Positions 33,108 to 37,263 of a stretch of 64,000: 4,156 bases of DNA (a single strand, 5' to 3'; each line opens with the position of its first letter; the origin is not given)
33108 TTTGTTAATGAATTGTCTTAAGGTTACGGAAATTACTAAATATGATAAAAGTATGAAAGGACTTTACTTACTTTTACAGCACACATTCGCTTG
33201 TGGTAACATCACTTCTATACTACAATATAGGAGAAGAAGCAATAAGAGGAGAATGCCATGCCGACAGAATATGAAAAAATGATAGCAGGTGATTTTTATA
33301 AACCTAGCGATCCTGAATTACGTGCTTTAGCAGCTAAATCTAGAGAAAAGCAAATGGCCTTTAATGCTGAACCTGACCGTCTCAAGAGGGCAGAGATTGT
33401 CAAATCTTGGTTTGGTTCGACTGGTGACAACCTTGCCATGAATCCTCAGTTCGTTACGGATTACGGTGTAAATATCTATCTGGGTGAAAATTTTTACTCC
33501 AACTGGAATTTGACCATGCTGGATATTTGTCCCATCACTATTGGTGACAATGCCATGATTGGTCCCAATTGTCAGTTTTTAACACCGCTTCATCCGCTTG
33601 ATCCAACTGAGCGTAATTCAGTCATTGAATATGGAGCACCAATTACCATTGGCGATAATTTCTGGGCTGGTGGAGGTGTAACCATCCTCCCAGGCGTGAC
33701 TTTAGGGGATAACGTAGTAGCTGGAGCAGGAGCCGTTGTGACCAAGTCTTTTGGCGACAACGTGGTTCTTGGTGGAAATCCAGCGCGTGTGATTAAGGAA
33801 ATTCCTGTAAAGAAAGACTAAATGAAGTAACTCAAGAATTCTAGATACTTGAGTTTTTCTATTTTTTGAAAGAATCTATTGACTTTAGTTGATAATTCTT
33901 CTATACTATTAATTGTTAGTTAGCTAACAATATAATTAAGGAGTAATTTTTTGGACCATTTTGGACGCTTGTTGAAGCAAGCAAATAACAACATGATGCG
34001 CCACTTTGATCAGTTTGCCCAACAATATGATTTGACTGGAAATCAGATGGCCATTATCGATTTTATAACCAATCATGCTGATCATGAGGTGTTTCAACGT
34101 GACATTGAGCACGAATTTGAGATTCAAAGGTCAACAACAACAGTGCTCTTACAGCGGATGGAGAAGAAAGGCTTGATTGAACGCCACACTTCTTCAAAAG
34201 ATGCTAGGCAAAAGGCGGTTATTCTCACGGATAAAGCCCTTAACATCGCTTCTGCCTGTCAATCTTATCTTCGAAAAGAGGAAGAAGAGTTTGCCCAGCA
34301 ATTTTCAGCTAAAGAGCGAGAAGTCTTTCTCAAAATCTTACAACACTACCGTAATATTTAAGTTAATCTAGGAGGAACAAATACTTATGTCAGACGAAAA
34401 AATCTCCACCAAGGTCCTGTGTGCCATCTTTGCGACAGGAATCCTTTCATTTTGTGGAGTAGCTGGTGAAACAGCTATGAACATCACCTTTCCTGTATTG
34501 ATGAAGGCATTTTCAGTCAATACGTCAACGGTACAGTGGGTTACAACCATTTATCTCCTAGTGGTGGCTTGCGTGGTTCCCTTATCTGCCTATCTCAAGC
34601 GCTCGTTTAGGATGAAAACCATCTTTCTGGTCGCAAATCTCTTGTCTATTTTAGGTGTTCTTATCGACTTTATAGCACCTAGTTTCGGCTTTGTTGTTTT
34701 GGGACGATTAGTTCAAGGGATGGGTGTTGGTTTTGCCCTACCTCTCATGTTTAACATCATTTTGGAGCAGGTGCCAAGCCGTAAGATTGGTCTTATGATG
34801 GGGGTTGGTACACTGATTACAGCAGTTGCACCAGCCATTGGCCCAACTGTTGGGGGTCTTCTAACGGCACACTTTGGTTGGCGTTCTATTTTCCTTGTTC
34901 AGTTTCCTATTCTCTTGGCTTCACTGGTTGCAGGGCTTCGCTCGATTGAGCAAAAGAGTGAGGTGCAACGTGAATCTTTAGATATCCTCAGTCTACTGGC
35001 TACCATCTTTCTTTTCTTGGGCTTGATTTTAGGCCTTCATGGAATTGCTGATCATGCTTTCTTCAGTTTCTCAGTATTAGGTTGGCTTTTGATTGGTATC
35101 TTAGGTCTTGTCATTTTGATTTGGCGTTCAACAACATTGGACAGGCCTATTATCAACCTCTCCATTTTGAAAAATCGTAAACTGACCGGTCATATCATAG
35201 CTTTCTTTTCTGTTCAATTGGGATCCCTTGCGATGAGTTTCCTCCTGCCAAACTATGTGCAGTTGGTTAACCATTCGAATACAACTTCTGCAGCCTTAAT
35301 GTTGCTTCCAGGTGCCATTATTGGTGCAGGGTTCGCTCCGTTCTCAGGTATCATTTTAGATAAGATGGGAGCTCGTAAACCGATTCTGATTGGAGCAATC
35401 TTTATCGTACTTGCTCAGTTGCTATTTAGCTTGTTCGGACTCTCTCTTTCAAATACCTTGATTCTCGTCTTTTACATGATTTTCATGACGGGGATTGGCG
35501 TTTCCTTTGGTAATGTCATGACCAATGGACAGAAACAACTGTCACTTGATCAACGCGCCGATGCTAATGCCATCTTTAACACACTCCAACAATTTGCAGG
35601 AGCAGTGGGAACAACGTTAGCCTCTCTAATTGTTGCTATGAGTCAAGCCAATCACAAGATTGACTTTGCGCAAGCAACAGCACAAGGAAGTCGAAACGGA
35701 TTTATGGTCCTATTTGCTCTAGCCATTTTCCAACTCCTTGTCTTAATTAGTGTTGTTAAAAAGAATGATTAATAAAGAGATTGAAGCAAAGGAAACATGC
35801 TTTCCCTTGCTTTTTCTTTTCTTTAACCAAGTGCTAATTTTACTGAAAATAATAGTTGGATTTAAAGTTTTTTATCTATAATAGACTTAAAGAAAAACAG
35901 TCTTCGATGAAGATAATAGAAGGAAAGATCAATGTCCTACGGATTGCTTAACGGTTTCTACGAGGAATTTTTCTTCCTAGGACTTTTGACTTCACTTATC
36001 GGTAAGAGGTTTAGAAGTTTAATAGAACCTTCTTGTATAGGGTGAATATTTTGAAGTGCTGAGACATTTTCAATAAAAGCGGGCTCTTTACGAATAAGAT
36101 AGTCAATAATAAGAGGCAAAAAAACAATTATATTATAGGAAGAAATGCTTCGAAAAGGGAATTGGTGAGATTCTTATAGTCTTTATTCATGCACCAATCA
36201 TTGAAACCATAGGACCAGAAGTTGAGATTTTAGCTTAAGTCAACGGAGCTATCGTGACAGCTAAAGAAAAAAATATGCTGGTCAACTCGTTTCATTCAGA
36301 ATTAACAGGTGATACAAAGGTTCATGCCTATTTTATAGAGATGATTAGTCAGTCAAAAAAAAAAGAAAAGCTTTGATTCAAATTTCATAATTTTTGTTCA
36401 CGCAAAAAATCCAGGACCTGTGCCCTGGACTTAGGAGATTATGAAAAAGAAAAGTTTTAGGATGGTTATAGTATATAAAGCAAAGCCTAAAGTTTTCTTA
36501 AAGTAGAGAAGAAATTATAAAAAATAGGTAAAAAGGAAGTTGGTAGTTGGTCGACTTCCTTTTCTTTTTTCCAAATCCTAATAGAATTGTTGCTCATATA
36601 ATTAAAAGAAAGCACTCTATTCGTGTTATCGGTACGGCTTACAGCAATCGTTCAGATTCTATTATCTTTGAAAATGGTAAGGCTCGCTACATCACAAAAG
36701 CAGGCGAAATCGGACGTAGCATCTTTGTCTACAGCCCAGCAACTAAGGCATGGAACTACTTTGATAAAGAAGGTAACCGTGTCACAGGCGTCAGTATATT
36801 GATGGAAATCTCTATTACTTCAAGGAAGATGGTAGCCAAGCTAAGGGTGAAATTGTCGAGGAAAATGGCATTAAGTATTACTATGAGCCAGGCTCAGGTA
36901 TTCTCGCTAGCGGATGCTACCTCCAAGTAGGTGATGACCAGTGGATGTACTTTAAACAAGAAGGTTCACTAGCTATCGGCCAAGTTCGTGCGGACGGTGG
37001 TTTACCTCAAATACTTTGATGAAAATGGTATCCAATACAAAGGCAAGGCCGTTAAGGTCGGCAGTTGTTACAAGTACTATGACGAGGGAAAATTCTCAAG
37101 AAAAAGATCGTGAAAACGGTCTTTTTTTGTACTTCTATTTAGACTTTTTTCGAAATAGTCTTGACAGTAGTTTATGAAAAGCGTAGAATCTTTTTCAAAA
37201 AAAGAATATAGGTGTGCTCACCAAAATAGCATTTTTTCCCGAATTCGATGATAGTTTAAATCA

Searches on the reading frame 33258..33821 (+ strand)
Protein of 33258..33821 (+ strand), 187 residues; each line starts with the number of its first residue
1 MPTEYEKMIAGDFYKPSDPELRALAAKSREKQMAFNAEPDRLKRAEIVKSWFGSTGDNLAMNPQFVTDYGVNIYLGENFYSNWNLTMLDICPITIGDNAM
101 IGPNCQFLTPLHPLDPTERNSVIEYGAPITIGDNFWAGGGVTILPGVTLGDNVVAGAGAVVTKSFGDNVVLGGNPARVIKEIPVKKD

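Call 3: search_protein_families(library=pfam, proteins=[window:33258-33821:+], max_evalue=0.01)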
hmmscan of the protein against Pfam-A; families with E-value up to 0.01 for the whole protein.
window:33258-33821:+ (187 aa): 3 families
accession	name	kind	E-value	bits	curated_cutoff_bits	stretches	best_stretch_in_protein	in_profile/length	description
PF00132.30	Hexapep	-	2e-11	43.5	27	1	129-163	2-36/36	Bacterial transferase hexapeptide (six repeats)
PF12464.13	Mac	-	3.1e-11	43.8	22.1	1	7-56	1-53/53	Maltose acetyltransferase hexapeptide capping motif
PF14602.12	Hexapep_2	-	1e-10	41.6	27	1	128-163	1-34/34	Hexapeptide repeat of succinyl-transferase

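Call 4: search_protein_families(library=ncbifam, proteins=[window:33258-33821:+], max_evalue=0.01)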
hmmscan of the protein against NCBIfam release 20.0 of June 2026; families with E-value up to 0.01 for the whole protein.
window:33258-33821:+ (187 aa): 30 families (the best 25 are shown)
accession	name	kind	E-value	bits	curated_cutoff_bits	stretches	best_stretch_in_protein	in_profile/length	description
NF007499.0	PRK10092.1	equivalog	2.9e-59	199.9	314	1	1-181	1-182/183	maltose O-acetyltransferase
NF007076.0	PRK09527.1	equivalog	2.1e-39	135.1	347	1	37-183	40-186/203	galactoside O-acetyltransferase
NF007240.0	PRK09677.1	equivalog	1.7e-17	63.6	243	1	126-183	128-185/192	putative lipopolysaccharide biosynthesis O-acetyl transferase WbbJ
NF007797.0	PRK10502.1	subfamily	1.9e-16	60.2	192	1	44-181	44-178/183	WcaF family extracellular polysaccharide biosynthesis acetyltransferase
TIGR04008.1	WcaF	equivalog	1.7e-14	54.1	326.3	1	44-181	43-177/180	colanic acid biosynthesis acetyltransferase WcaF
NF058585.1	HptprglPActTf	PfamEq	1.6e-12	47.3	300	1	93-181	78-159/172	heptaprenylglyceryl phosphate O-acetyltransferase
TIGR03532.1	DapD_Ac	equivalog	2.6e-11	43.6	231.75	1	86-185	123-217/231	2,3,4,5-tetrahydropyridine-2,6-dicarboxylate N-acetyltransferase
NF000311.1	Vat_ABCDEFH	equivalog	9.7e-11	41.6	300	1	127-181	109-163/201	Vat family streptogramin A O-acetyltransferase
TIGR03308.1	phn_thr-fam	hypoth_equivalog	1.1e-10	41.7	201.65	1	128-181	108-161/204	phosphonate metabolim protein, transferase hexapeptide repeat family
TIGR03570.1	NeuD_NnaD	subfamily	2.4e-10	40.4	160.8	1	129-177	154-202/202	NeuD/PglB/VioB family sugar acetyltransferase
NF000097.1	stregram_VatC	exception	7.5e-10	39.1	425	1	124-180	114-170/212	streptogramin A O-acetyltransferase Vat(C)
NF041874.1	EPS_EpsC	equivalog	1.5e-09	37.8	150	1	93-181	82-166/168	serine O-acetyltransferase EpsC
NF000101.1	stregram_VatA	exception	2.7e-09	37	450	1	128-180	118-170/219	streptogramin A O-acetyltransferase Vat(A)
NF033468.1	stregram_VatI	exception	2.9e-09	37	415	1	130-181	114-165/208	streptogramin A O-acetyltransferase Vat(I)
NF038307.1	EPS_acetyl_HpsU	equivalog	5.8e-09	35.8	305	1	43-178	42-174/178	hormogonium polysaccharide biosynthesis acetyltransferase HpsU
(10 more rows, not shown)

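Call 15: find_encoding_contigs(protein=window:33258-33821:+, flank=10000, max_places=10)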
Protein window:33258-33821:+ (187 aa): 12 contigs read that carry it; 7 places shown.
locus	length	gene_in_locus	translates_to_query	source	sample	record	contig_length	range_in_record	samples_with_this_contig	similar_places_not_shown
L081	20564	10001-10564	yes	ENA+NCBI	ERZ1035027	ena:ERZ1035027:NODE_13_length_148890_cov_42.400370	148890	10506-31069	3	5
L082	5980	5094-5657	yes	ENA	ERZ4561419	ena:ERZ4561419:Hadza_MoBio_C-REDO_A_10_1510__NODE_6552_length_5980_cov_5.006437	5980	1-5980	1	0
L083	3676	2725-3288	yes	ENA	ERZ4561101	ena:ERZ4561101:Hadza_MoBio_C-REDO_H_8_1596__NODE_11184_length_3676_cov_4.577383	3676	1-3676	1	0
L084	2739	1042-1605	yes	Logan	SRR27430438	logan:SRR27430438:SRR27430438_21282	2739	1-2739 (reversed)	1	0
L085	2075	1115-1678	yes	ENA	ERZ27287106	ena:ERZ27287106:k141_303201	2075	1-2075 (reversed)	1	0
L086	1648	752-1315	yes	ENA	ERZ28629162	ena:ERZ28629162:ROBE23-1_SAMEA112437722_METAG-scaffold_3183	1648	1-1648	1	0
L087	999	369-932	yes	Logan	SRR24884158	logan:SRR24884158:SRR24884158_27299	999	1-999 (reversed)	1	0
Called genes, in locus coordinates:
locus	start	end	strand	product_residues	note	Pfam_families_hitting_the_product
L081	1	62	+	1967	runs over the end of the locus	PF04650:YSIRK_signal (weak), PF07501:G5, PF05342:Peptidase_M26_N, PF07580:Peptidase_M26_C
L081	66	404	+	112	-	PF13276:HTH_21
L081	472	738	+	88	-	PF13683:rve_3, PF13333:rve_2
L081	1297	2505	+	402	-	PF00149:Metallophos, PF12850:Metallophos_2 (weak)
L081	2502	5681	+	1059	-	PF13476:AAA_23 (faint), PF13555:AAA_29 (weak), PF13558:SbcC_Walker_B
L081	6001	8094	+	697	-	PF00535:Glycos_transf_2, PF10111:Glyco_tranf_2_2, PF13641:Glyco_tranf_2_3, PF01501:Glyco_transf_8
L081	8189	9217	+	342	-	PF00344:SecY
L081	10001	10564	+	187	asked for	PF12464:Mac, PF00132:Hexapep, PF14602:Hexapep_2 (weak)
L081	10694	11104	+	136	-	PF22381:Staph_reg_Sar_Rot, PF12802:MarR_2, PF01047:MarR, PF13463:HTH_27 (weak)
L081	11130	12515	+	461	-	PF07690:MFS_1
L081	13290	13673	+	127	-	-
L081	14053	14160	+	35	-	-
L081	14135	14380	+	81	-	PF08951:EntA_Immun (weak)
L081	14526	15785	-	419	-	PF06738:ThrE, PF12821:ThrE_2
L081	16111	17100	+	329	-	PF02733:Dak1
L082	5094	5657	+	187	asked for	PF12464:Mac, PF00132:Hexapep, PF14602:Hexapep_2 (weak)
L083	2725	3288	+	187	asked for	PF12464:Mac, PF00132:Hexapep, PF14602:Hexapep_2 (weak)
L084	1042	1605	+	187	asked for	PF12464:Mac, PF00132:Hexapep, PF14602:Hexapep_2 (weak)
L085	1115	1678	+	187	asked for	PF12464:Mac, PF00132:Hexapep, PF14602:Hexapep_2 (weak)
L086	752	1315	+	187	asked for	PF12464:Mac, PF00132:Hexapep, PF14602:Hexapep_2 (weak)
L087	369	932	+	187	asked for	PF12464:Mac, PF00132:Hexapep, PF14602:Hexapep_2 (weak)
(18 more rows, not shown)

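Call 47: find_related_loci(query=window:33258-33818:+, collection=metagenome_contigs, flank=10000)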
Query window:33258-33818:+ (187 aa) in metagenome_contigs; peptide patterns used: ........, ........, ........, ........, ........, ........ (x = any residue, [..] = any of these).
598 stretches matched a pattern (row limit reached: there are more); 479 encode a relative of the query (tblastn E <= 1e-3); the best 80 are kept; 80 distinct loci.
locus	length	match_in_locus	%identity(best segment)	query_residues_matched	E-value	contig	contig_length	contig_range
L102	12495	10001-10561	99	1-187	7e-124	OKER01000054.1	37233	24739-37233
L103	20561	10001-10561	98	1-187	2e-123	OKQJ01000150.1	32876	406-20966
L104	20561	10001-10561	96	1-187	7e-122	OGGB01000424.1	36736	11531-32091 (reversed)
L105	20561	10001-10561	96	1-187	1e-121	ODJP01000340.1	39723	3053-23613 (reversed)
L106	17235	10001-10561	96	1-187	2e-121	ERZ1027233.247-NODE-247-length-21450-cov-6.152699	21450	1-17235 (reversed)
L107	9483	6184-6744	96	1-187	2e-121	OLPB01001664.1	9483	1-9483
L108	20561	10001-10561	96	1-187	2e-121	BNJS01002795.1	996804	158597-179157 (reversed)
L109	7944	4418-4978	97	1-187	2e-121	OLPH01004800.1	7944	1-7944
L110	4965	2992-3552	96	1-187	9e-122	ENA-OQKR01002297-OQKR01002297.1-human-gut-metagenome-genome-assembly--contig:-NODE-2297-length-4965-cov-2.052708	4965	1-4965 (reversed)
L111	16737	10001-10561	96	1-187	3e-121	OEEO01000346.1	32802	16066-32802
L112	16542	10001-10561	96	1-187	4e-121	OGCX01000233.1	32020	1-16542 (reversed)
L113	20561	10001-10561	96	1-187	3e-121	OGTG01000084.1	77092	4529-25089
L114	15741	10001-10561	96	1-187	6e-121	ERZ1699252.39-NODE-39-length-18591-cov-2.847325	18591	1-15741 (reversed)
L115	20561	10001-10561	96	1-187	4e-121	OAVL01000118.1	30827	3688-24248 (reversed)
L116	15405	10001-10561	96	1-187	4e-121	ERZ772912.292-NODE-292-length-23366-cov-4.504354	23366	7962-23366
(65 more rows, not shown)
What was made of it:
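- Tried and rejected: Colinearity came from the metagenome scan with Maa instead (call 47).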

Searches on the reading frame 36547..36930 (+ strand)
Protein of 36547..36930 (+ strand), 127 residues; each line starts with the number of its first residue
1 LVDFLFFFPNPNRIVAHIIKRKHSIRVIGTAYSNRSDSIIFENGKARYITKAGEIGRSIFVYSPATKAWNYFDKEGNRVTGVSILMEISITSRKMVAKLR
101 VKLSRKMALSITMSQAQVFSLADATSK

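Call 62: search_protein_families(library=pfam, proteins=[window:36547-36930:+], max_evalue=1)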
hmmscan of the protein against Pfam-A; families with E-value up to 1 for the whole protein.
window:36547-36930:+ (127 aa): 2 families
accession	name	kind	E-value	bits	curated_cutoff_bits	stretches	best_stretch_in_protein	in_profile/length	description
PF07152.18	YaeQ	-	0.008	16.3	25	1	45-120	88-162/173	YaeQ protein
PF08993.15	T4_Gp59_N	-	0.11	13.3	25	1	18-50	23-55/93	T4 gene Gp59 loader of gp41 DNA helicase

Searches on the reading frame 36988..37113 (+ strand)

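Call 62: search_protein_families(library=pfam, proteins=[window:36988-37113:+], max_evalue=1)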
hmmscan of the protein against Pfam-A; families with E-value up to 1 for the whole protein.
window:36988-37113:+ (41 aa): 2 families
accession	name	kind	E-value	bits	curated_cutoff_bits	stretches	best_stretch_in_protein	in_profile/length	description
PF19127.6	Choline_bind_3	-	5.7e-05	23.4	27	1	9-33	13-37/47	Choline-binding repeat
PF17981.7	ADD_ATRX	-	0.12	12.6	25.7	1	26-38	42-54/56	Cysteine Rich ADD domain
